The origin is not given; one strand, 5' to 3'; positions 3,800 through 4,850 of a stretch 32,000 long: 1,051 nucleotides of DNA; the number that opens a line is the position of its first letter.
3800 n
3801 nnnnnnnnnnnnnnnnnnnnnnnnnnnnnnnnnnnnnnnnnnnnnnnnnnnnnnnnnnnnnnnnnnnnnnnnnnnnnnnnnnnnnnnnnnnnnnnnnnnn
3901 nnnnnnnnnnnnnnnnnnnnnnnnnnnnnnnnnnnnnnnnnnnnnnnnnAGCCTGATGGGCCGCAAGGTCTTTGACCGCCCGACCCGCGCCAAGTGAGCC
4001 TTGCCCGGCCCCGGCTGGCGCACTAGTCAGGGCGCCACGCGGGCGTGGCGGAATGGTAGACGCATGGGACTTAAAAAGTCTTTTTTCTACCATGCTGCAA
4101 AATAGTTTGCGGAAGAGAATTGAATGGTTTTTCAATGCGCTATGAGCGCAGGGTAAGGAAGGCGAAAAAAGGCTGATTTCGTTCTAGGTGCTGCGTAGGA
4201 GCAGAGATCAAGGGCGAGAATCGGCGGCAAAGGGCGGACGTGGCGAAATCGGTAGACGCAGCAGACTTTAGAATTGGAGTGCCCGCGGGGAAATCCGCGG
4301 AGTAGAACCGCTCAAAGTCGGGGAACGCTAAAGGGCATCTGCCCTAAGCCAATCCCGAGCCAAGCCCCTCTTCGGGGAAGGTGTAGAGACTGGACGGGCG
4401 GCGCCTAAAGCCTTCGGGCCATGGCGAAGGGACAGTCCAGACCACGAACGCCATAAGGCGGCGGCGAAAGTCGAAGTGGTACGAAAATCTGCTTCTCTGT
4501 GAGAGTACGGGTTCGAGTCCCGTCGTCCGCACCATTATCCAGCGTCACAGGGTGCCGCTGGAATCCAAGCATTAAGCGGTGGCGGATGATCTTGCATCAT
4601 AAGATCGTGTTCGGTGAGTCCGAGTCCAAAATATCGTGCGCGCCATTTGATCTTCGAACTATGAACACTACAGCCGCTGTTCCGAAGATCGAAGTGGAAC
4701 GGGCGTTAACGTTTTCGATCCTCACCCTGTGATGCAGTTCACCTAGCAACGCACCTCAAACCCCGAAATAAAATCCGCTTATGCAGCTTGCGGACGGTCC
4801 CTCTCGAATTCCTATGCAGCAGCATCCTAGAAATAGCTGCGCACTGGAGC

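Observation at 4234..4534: Group I (IC3-like) intron in the anticodon loop of tRNA-Leu(UAA) in a proteobacterial-type genome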

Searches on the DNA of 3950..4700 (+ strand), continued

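Call 64: get_annotated_region(hit=H90, flank=6000)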
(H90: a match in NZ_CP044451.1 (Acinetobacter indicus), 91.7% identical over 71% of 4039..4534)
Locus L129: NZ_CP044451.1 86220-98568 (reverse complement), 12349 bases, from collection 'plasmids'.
description: Acinetobacter indicus strain MMS9-2 plasmid pMMS9-2-1, complete sequence
organism: Acinetobacter indicus (NCBI taxid 756892)
taxonomy: Bacteria; Pseudomonadota; Gammaproteobacteria; Moraxellales; Moraxellaceae; Acinetobacter; Acinetobacter indicus
host: -; source: soil; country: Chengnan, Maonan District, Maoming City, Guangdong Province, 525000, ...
typing (MOB-suite, as given by PLSDB): mobilizable; replicon rep_cluster_1656; relaxase MOBP,MOBP
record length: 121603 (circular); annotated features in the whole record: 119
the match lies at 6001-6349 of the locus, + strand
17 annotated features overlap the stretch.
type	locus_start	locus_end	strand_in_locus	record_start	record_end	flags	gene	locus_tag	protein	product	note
CDS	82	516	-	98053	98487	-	-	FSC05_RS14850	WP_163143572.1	hypothetical protein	-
CDS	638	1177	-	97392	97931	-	-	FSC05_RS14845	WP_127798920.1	3'-5' exonuclease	-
CDS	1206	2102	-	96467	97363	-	-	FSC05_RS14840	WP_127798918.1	ATP-binding protein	-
CDS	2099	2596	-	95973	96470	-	-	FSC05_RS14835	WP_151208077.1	four-carbon acid sugar kinase family protein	-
CDS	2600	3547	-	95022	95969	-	-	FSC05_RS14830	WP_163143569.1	CBASS oligonucleotide cyclase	-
CDS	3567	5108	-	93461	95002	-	-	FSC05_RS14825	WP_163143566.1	5'-methylthioadenosine/S-adenosylhomocysteine nucleosidase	-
CDS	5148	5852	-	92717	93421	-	-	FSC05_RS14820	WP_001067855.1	IS6-like element IS26 family transposase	GO:0006313 - DNA transposition [Evidence IEA]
CDS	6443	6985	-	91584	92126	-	-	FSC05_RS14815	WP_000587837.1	AAA family ATPase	-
predicted_resistance_gene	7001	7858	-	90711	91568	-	aac(3)-IId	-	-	aminoglycoside N-acetyltransferase AAC(3)-IId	predicted by amrfinderplus; class AMINOGLYCOSIDE; identity 100.0%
CDS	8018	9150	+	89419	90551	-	-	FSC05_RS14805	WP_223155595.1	IS3-like element ISAba14 family transposase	GO:0006313 - DNA transposition [Evidence IEA]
CDS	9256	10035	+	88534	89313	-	-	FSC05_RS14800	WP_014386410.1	APH(3')-VI family aminoglycoside O-phosphotransferase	-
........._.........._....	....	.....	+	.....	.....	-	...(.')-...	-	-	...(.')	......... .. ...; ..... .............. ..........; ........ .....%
predicted_resistance_gene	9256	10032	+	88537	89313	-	aph(3')-VI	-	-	APH(3')-VI family aminoglycoside O-phosphotransferase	predicted by amrfinderplus; class AMINOGLYCOSIDE; identity 100.0%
CDS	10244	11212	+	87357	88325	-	-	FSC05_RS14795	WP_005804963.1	IS30 family transposase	-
CDS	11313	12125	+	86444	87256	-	-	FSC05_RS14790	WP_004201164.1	subclass B1 metallo-beta-lactamase NDM-1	-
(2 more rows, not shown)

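Call 65: search_dna_similar(query=L126:5150-5470:+, collection=ecoli_genomes, mode=near, max_rows=8)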
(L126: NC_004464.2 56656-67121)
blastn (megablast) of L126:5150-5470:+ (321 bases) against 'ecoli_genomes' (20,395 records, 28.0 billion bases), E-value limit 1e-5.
Records with a match: 659; places in all: 671; records where one place covers at least 80% of the query: 648.
Genomes with a match: 636 of 5426; with a place that covers at least 80% of the query: 625. Places per genome that has any: lowest 1, median 1, highest 3. On chromosomes: 82 places; on plasmids: 589.
Best place of each record, by identity: >=99% 657; 95-99% 1; 90-95% 1.
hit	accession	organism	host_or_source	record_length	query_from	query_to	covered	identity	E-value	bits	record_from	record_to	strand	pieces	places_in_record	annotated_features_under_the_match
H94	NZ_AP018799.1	Escherichia coli strain E2855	Bos taurus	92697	1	321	100%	100.0%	1e-166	593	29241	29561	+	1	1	none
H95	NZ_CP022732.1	Escherichia coli strain SA186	Homo sapiens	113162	1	321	100%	100.0%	1e-166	593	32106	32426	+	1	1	none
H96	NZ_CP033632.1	Escherichia coli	chicken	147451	1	321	100%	100.0%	1e-166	593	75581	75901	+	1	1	none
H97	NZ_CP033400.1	Escherichia coli strain WCHEC020031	Homo sapiens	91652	1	321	100%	100.0%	1e-166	593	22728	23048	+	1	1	none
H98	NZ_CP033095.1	Escherichia coli strain CP53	pig feces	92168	1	321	100%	100.0%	1e-166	593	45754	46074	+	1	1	none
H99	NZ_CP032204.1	Escherichia coli strain AR_0013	missing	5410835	1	321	100%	100.0%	1e-166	593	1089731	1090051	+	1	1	none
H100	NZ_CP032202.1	Escherichia coli strain AR_0086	missing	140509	1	321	100%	100.0%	1e-166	593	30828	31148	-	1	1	none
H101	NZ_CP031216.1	Escherichia coli strain Es_ST80_L1_NDM_10_2017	Homo sapiens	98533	1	321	100%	100.0%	1e-166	593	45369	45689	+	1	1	none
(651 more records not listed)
